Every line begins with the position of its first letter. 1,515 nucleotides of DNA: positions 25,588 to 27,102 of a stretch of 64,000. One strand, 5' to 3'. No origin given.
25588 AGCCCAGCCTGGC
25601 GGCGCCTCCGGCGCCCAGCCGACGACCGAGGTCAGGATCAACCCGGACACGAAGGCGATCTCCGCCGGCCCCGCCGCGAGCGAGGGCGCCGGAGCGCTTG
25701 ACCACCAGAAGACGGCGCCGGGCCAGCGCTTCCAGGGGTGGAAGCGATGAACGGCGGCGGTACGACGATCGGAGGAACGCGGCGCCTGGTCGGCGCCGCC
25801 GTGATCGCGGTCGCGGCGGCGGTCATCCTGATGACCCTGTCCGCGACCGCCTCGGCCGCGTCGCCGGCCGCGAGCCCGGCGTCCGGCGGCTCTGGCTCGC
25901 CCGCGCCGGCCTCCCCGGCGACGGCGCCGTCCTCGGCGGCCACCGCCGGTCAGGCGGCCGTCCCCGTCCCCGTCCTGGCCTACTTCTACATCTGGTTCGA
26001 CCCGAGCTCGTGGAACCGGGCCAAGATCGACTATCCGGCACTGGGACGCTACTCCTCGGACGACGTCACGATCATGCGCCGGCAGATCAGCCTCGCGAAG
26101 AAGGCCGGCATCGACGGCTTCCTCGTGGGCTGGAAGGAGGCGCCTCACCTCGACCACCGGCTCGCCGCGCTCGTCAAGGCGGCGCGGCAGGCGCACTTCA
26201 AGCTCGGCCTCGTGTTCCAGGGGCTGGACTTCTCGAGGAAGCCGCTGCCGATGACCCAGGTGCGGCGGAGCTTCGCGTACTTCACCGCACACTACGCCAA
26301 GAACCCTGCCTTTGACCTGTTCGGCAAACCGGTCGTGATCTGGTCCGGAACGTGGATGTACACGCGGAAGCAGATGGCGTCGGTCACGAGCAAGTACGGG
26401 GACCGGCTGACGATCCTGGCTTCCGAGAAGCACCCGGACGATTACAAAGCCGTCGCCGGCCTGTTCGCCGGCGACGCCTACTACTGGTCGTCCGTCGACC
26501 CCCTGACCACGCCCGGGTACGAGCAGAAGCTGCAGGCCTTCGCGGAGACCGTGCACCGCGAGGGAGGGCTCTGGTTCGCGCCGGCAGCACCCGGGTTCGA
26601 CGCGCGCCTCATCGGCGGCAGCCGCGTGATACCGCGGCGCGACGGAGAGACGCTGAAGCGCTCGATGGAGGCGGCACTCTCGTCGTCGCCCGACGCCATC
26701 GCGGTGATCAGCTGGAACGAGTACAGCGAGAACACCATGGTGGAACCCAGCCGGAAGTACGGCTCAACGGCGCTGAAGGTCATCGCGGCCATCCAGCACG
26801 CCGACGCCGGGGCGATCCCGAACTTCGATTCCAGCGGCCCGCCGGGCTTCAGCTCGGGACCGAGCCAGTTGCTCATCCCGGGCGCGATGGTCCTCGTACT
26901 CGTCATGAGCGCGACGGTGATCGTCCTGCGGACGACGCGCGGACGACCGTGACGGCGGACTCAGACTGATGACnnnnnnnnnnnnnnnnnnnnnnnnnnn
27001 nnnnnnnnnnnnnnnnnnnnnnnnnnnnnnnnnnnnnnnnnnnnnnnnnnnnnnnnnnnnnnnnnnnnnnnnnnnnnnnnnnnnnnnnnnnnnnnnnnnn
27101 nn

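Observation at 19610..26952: Translationally coupled five-gene envelope glycosylation operon headed by a GtrA::HprK-like kinase-domain fusion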

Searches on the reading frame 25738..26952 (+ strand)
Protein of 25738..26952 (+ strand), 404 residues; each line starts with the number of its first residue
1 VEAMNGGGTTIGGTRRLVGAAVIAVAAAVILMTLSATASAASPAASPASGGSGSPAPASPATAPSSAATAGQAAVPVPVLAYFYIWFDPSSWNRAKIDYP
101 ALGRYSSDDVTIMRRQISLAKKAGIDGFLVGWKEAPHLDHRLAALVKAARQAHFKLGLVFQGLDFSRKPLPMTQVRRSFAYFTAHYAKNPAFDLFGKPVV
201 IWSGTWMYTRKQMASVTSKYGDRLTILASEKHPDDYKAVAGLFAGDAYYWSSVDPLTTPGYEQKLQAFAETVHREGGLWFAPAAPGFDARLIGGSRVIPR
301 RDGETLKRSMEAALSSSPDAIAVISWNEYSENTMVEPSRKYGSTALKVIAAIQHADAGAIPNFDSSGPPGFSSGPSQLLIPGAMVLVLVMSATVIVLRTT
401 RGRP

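Call 8: search_protein_families(library=pfam, proteins=[window:25738-26952:+], max_evalue=0.1)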
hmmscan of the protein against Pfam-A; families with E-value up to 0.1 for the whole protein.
window:25738-26952:+ (404 aa): 3 families
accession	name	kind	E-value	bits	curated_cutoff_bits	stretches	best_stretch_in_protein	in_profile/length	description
PF03659.20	Glyco_hydro_71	-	1.4e-12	47.6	34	1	110-340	15-243/375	Glycosyl hydrolase family 71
PF16317.11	Glyco_hydro_99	-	3.5e-11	43.3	33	1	99-338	59-307/341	Glycosyl hydrolase family 99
PF14307.12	Glyco_tran_WbsX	-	1.9e-07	31.3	25.1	1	306-348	305-349/350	Glycosyltransferase WbsX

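Call 9: search_protein_families(library=ncbifam, proteins=[window:25738-26952:+], max_evalue=0.1)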
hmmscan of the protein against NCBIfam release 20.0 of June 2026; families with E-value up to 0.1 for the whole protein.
window:25738-26952:+ (404 aa): 0 families

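Call 32: search_solved_structures(query=window:25747-26952:+, max_evalue=10, show_alignments=3)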
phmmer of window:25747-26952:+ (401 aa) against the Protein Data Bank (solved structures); distinct sequences matched with E-value up to 10: 12.
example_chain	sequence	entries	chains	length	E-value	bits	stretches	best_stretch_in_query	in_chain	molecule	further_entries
4acy_A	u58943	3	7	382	6.7e-10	41.8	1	96-336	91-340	ENDO-ALPHA-MANNOSIDASE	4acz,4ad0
4acz_B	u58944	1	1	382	6.7e-10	41.7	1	96-336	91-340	ENDO-ALPHA-MANNOSIDASE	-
4ad1_A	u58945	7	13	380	8.2e-08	34.9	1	94-342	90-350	GLYCOSYL HYDROLASE FAMILY 71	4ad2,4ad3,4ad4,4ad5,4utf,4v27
5lyr_A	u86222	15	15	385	8.6e-08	34.8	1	94-342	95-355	Glycosyl hydrolase family 71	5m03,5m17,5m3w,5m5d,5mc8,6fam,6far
4v28_A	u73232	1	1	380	2.1e-07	33.5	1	94-342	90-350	GLYCOSYL HYDROLASE FAMILY 71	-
5mel_A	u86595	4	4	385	2.2e-07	33.5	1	94-342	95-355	Glycosyl hydrolase family 71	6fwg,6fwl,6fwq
6fwo_A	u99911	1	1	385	2.2e-07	33.5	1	94-342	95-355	Glycosyl hydrolase family 71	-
9fnf_A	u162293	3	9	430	0.0019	20.5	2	108-181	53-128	Glycoside hydrolase family 71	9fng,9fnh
6zdc_A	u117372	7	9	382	0.017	17.4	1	211-335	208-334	Glycoprotein endo-alpha-1,2-mannosidase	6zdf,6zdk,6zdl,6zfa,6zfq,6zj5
6zfn_AAA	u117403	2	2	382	0.043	16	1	211-335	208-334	Glycoprotein endo-alpha-1,2-mannosidase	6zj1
5wk1_X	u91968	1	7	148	1.2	11.3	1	3-66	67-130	Capsid Stabilizing Protein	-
2fk7_A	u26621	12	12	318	1.7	10.8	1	149-201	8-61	methoxy mycolic acid synthase 4 | Hydroxymycolate synthase MmaA4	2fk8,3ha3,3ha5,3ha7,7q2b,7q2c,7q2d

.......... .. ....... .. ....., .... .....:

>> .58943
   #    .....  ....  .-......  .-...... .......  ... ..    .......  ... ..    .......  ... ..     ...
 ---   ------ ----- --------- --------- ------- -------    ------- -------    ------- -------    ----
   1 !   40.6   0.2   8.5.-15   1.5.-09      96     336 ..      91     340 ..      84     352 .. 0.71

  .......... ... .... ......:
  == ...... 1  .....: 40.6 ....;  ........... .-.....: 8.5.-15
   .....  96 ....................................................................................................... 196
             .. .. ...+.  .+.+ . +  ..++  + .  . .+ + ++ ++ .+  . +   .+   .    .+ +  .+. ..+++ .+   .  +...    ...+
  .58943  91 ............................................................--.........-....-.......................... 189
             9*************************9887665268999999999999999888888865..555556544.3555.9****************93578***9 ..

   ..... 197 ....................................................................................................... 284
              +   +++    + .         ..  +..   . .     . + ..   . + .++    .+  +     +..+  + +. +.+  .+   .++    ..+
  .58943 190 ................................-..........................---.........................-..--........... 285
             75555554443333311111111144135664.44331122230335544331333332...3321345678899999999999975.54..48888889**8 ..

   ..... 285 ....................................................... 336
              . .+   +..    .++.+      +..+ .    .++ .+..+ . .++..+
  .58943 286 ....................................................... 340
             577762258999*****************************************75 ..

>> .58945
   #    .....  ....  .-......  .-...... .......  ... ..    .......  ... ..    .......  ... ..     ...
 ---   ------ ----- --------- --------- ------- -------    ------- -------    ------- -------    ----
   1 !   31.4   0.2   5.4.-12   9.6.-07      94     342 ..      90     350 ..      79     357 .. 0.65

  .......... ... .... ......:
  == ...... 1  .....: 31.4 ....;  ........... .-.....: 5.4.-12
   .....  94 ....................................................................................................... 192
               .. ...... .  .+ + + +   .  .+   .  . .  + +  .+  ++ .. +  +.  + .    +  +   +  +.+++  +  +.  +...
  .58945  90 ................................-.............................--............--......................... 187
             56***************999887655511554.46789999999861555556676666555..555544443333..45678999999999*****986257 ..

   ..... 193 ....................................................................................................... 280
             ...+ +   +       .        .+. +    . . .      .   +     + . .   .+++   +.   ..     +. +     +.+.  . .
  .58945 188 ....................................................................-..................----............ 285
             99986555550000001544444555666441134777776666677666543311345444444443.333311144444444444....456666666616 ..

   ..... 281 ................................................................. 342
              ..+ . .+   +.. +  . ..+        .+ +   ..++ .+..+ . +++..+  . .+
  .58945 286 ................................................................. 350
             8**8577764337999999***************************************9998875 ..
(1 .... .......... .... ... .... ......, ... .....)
